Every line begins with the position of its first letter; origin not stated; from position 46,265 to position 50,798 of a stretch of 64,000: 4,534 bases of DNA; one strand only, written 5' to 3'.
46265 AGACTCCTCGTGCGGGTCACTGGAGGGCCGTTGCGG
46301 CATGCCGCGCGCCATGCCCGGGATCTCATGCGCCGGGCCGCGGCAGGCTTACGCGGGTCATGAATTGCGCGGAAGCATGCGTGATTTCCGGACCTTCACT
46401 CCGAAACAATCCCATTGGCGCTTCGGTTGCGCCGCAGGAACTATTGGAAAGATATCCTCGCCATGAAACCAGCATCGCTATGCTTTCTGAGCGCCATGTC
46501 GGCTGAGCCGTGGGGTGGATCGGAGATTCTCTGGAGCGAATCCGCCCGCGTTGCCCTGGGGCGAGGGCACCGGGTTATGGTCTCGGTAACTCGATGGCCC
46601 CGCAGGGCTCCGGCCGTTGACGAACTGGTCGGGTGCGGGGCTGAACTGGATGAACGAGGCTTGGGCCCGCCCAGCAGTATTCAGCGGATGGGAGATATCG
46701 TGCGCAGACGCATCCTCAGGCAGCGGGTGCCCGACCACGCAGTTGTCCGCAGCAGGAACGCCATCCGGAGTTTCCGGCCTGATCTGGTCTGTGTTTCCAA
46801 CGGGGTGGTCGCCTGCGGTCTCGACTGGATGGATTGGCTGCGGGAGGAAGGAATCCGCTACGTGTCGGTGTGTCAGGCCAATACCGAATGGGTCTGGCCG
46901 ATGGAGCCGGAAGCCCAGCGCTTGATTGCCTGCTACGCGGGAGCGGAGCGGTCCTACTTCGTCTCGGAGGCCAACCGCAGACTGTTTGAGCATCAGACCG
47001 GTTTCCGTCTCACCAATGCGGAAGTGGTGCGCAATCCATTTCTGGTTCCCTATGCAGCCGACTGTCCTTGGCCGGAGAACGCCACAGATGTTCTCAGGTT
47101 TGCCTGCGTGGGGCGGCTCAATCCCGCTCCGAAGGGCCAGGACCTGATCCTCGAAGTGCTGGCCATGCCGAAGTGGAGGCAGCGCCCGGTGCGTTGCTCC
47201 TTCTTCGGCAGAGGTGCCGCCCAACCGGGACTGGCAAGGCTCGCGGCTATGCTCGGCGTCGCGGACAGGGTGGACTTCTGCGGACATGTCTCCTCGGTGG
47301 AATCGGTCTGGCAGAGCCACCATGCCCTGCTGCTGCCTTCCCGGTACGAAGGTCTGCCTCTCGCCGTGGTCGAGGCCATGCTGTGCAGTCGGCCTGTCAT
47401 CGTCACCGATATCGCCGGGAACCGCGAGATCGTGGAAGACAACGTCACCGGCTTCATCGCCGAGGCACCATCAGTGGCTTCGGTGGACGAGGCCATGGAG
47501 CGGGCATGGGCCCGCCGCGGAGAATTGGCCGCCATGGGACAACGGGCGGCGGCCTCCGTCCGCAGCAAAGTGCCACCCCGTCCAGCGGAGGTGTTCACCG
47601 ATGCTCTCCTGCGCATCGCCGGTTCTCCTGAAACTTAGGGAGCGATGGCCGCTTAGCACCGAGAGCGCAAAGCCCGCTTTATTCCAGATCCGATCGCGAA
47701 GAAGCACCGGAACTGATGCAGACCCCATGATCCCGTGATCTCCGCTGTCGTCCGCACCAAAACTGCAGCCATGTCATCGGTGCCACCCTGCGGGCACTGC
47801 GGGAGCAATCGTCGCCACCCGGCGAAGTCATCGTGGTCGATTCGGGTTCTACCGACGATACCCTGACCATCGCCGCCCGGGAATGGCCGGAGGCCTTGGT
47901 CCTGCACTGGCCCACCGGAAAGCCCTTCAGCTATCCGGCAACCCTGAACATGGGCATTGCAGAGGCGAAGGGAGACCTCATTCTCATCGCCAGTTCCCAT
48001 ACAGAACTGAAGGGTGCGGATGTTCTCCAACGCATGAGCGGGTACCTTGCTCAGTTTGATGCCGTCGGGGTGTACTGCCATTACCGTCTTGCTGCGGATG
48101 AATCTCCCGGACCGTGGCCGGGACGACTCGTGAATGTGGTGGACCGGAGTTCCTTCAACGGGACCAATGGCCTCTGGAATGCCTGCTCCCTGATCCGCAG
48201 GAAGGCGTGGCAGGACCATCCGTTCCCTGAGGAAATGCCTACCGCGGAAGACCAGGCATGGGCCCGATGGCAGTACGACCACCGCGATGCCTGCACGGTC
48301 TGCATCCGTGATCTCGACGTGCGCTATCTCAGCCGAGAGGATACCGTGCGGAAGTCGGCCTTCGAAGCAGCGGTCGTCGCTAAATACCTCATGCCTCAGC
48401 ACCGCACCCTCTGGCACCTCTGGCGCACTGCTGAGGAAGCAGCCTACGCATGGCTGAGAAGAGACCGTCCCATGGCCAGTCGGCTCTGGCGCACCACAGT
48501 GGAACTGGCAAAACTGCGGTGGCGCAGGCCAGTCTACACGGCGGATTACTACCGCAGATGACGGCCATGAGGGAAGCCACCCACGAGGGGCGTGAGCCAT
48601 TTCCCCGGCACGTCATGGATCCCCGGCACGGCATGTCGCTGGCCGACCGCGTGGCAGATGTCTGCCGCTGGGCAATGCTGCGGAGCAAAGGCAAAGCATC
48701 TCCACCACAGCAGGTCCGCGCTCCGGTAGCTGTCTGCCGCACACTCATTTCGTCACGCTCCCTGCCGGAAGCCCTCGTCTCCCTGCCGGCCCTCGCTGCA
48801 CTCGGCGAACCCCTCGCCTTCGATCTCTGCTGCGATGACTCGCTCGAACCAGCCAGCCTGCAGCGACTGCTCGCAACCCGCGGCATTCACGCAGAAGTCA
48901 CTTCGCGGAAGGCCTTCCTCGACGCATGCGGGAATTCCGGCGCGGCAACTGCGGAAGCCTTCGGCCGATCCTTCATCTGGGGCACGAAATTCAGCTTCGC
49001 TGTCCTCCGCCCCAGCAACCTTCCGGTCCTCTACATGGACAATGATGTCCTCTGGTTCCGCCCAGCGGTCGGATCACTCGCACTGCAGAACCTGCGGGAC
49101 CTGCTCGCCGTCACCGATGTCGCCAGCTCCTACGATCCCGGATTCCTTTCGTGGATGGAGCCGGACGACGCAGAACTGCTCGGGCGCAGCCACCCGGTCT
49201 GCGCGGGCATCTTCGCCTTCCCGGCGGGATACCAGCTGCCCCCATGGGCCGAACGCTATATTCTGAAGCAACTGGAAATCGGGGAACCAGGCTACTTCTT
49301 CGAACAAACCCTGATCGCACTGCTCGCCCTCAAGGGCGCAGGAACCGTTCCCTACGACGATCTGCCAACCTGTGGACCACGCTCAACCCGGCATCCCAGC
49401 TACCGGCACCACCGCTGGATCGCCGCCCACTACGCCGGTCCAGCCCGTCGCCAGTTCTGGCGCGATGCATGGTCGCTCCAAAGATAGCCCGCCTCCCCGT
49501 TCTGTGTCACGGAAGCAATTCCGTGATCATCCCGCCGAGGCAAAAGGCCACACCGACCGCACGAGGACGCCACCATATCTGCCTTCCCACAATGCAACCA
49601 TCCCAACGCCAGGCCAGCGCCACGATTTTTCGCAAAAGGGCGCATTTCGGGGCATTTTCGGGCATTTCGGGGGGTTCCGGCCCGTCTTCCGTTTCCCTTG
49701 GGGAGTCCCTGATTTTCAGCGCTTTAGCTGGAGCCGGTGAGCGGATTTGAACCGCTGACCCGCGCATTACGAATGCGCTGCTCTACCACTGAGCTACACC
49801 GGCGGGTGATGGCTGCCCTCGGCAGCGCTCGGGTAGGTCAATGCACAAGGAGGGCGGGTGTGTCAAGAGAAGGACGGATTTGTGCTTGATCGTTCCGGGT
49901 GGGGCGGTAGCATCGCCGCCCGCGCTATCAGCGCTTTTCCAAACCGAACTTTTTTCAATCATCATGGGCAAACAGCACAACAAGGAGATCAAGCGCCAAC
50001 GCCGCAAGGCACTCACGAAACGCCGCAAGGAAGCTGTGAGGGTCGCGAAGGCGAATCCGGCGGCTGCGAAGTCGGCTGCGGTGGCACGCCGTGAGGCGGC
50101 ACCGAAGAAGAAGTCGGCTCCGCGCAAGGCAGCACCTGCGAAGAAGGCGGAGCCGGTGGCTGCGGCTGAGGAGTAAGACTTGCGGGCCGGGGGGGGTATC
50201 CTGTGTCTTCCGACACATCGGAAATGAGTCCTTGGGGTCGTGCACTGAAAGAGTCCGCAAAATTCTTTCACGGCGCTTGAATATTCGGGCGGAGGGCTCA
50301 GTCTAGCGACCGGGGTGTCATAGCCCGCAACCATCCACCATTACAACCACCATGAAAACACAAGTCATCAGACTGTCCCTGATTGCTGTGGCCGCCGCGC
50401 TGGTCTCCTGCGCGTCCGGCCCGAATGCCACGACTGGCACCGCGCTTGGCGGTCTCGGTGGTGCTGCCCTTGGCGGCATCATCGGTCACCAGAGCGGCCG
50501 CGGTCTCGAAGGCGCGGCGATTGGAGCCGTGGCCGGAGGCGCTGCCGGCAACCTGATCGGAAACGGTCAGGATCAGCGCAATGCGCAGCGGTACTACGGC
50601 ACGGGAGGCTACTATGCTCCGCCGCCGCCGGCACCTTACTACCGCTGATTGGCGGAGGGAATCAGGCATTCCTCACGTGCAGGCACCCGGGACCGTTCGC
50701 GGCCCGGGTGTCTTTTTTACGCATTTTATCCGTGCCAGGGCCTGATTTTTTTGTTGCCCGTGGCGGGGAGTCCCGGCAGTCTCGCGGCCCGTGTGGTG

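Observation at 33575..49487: Complete pseudaminic-acid pathway embedded in a Wzm/Wzt (ABC-transporter-dependent) glycan locus with unusual enzyme fusions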

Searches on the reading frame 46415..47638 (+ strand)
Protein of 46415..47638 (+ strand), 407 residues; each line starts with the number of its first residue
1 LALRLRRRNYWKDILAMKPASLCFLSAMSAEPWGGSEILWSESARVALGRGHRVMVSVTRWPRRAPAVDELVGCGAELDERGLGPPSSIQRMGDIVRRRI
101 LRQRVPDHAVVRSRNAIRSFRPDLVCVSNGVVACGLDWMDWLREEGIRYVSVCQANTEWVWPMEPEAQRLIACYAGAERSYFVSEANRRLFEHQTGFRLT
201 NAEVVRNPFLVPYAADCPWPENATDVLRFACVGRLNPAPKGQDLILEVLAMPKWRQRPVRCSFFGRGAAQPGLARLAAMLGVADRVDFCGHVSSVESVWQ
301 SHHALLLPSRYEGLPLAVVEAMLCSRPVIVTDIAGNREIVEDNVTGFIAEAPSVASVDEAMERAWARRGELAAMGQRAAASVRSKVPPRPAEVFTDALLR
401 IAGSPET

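Call 8: search_protein_families(library=pfam, proteins=[window:46415-47638:+], max_evalue=0.01)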
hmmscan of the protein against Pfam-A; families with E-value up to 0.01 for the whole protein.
window:46415-47638:+ (407 aa): 4 families
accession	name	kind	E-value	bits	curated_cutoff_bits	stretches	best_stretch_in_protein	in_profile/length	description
PF13692.12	Glyco_trans_1_4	-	1e-28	100.8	27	1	229-364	4-139/142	Glycosyl transferases group 1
PF00534.26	Glycos_transf_1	-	4.6e-28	98.3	26.4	1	228-378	17-169/172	Glycosyl transferases group 1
PF20706.3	GT4-conflict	-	1.9e-08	34.1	26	1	223-370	194-352/385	Family 4 Glycosyltransferase in conflict systems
PF13439.12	Glyco_transf_4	-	3e-06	27.8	28.5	1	33-208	1-165/170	Glycosyltransferase Family 4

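Call 15: search_protein_families(library=ncbifam, proteins=[window:46415-47638:+], max_evalue=1)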
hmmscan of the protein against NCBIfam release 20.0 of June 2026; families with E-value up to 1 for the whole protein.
window:46415-47638:+ (407 aa): 34 families (the best 25 are shown)
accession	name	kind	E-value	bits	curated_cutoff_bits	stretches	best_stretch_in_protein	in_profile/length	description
TIGR03088.1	stp2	hypoth_equivalog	6.5e-20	71.5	409.05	1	221-384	189-355/374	TIGR03088 family PEP-CTERM/XrtA system glycosyltransferase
NF041876.1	EPS_EpsE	equivalog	3.4e-19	69.4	400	1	220-385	208-379/389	exopolysaccharide biosynthesis GT4 family glycosyltransferase EpsE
TIGR03999.1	thiol_BshA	equivalog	2e-15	56.6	273.7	1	259-383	230-354/375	N-acetyl-alpha-D-glucosaminyl L-malate synthase BshA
NF011726.0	PRK15179.1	equivalog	1.7e-13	49.8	733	1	255-361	545-653/694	Vi polysaccharide biosynthesis protein TviE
NF007396.0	PRK09922.1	equivalog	2.2e-11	43.2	385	1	217-363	174-322/361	lipopolysaccharide 1,6-galactosyltransferase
TIGR04063.1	stp3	hypoth_equivalog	4.1e-10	39.1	442.05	1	241-384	227-377/397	TIGR04063 family PEP-CTERM/XrtA system glycosyltransferase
NF038229.1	Glyco4_Geo_Pelo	equivalog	7.8e-10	38.3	400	1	115-348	49-284/338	GPMC system family 4 glycosyltransferase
NF012034.0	PRK15490.1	equivalog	9.4e-10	37.5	813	1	263-362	434-533/578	Vi polysaccharide biosynthesis glycosyltransferase TviE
TIGR03449.1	mycothiol_MshA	equivalog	1.1e-09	37.7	462.5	1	232-380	226-382/406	D-inositol-3-phosphate glycosyltransferase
NF046085.1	XrtY_assoc_Gly1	equivalog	1.4e-08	34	400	1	223-384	206-366/387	XrtY-associated glycosyltransferase XYAG1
NF050063.1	ProtGlycPglJ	equivalog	9e-08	31.7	500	1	230-365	198-330/363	N-acetylgalactosamine-N,N'-diacetylbacillosaminyl-diphospho-undecaprenol 4-alpha-N-acetylgalactosaminyltransferase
NF041879.1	EPS_EpsH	equivalog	2.6e-07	29.7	800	1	226-382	237-396/431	exopolysaccharide biosynthesis glycosyltransferase EpsH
NF001901.0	PRK00654.1-5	equivalog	5.1e-07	28.5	649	1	293-380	382-472/502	glycogen synthase GlgA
TIGR02149.1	glgA_Coryne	subfamily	6.3e-07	28.9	302.4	1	295-353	277-335/391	glycogen synthase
NF041010.1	glycosy_Agl16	equivalog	1.2e-06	27.6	575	1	275-352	225-305/352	glycosylation protein Agl16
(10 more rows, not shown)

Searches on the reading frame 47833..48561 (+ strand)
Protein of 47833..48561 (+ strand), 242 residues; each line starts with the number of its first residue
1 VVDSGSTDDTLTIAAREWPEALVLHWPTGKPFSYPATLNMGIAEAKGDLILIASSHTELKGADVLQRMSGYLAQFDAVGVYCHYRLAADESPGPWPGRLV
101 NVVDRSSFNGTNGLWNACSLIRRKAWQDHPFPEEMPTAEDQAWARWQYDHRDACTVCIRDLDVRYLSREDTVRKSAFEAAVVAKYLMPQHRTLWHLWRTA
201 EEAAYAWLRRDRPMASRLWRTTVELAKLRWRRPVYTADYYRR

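Call 8: search_protein_families(library=pfam, proteins=[window:47833-48561:+], max_evalue=0.01)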
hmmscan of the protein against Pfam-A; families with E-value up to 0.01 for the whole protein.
window:47833-48561:+ (242 aa): 1 family
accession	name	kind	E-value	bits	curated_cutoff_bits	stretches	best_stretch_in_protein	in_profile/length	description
PF00535.33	Glycos_transf_2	-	2e-06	28.3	23.3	1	2-124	33-162/168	Glycosyl transferase family 2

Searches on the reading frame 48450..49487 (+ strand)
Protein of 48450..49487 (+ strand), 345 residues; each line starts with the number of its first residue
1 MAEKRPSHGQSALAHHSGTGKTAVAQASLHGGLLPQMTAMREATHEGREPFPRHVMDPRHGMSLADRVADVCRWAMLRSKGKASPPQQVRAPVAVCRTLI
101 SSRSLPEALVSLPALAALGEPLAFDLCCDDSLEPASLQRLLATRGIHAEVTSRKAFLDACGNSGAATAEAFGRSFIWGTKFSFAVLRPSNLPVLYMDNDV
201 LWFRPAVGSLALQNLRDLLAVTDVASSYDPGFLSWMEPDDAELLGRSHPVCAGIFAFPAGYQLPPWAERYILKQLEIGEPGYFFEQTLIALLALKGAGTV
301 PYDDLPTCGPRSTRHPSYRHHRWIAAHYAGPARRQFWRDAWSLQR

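Call 8: search_protein_families(library=pfam, proteins=[window:48450-49487:+], max_evalue=0.01)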
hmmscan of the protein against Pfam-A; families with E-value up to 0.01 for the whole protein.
window:48450-49487:+ (345 aa): 0 families

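Call 15: search_protein_families(library=ncbifam, proteins=[window:48450-49487:+], max_evalue=1)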
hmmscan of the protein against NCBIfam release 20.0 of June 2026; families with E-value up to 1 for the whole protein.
window:48450-49487:+ (345 aa): 0 families

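Call 63: search_solved_structures(query=window:48558-49487:+, max_evalue=5)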
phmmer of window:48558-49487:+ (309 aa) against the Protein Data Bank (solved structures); distinct sequences matched with E-value up to 5: 1.
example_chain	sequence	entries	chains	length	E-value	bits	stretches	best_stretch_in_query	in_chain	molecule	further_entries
4m1e_A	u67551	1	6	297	0.053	16.1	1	63-107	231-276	Purine nucleoside phosphorylase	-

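Call 71: search_protein_representatives(protein=window:48558-49487:+)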
Query: 309 residues. Proteins with E-value up to 0.001 (for the whole library): 88; up to 1e-10: 23; up to 1e-30: 3. The best 88 are listed.
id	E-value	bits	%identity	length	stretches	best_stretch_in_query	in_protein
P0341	1.1e-202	688.7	97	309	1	1-309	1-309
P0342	8.9e-55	202.7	36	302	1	13-308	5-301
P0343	5.9e-54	200.0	38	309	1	14-307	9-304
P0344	5.2e-29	118.1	44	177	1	164-307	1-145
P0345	1.4e-27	113.3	48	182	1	186-309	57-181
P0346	5.6e-24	101.5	49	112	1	200-308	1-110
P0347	6.1e-21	91.6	28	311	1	14-306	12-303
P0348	1.9e-18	83.3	30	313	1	15-304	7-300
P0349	5.9e-18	81.7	25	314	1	12-306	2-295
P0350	3.2e-17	79.4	27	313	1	12-304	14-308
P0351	1.4e-15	74.0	25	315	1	11-306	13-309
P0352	2.0e-15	73.4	35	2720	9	78-131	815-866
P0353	1.0e-13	67.8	30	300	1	15-306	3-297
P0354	2.3e-13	66.7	26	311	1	12-307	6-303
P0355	6.3e-13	65.2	28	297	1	15-305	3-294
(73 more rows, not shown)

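Call 73: search_protein_families(library=pfam, alignment_id=A5, max_evalue=0.01)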
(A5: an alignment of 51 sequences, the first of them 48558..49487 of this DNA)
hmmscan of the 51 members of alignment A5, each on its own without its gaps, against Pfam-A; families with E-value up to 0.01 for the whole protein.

A. member 1, window:48558-49487:+ (309 aa): 0 families

B. families by the number of members that match (of 51 scanned): 4 families
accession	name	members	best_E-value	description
PF03407.22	Nucleotid_trans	12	2.7e-06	Nucleotide-diphospho-sugar transferase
PF01501.26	Glyco_transf_8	5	0.0015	Glycosyl transferase family 8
PF24698.1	DUF7662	1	0.0013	Domain of unknown function (DUF7662)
PF08257.16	Sulfakinin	1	0.0048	Sulfakinin family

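Call 74: search_solved_structures(query=A5, max_evalue=1)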
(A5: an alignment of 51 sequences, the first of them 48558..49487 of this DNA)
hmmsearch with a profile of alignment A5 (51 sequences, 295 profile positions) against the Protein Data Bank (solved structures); distinct sequences matched with E-value up to 1: 4.
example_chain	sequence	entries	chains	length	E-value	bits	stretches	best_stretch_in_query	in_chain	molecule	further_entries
1g9r_A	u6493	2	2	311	0.053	16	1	139-234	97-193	GLYCOSYL TRANSFERASE | GALACTOSYL TRANSFERASE LGTC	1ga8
8aa9_A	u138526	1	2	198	0.77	12.2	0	208-253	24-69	Replication factor A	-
8vh7_A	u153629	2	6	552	0.92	11.9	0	32-102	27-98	Heparosan synthase B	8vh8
8viw_A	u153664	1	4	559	0.95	11.9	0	32-102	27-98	Heparosan synthase B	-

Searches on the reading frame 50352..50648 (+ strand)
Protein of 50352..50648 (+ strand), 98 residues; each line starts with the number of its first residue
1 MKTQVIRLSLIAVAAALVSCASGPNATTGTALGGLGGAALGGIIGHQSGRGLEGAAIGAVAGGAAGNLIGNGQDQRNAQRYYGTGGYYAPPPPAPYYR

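Call 97: search_protein_families(library=pfam, proteins=[window:50352-50648:+], max_evalue=0.001)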
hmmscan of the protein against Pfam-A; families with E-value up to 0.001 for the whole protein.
window:50352-50648:+ (98 aa): 3 families
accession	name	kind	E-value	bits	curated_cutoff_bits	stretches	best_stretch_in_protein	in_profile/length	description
PF13488.11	Gly-zipper_Omp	-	9.3e-07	29.1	25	1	29-76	2-45/46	Glycine zipper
PF13441.11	Gly-zipper_YMGG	-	1.8e-06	27.9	28.9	1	25-71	2-44/45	YMGG-like Gly-zipper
PF05433.20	Rick_17kDa_Anti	-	2.8e-05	24.4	24.2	1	32-70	1-43/43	Glycine zipper 2TM domain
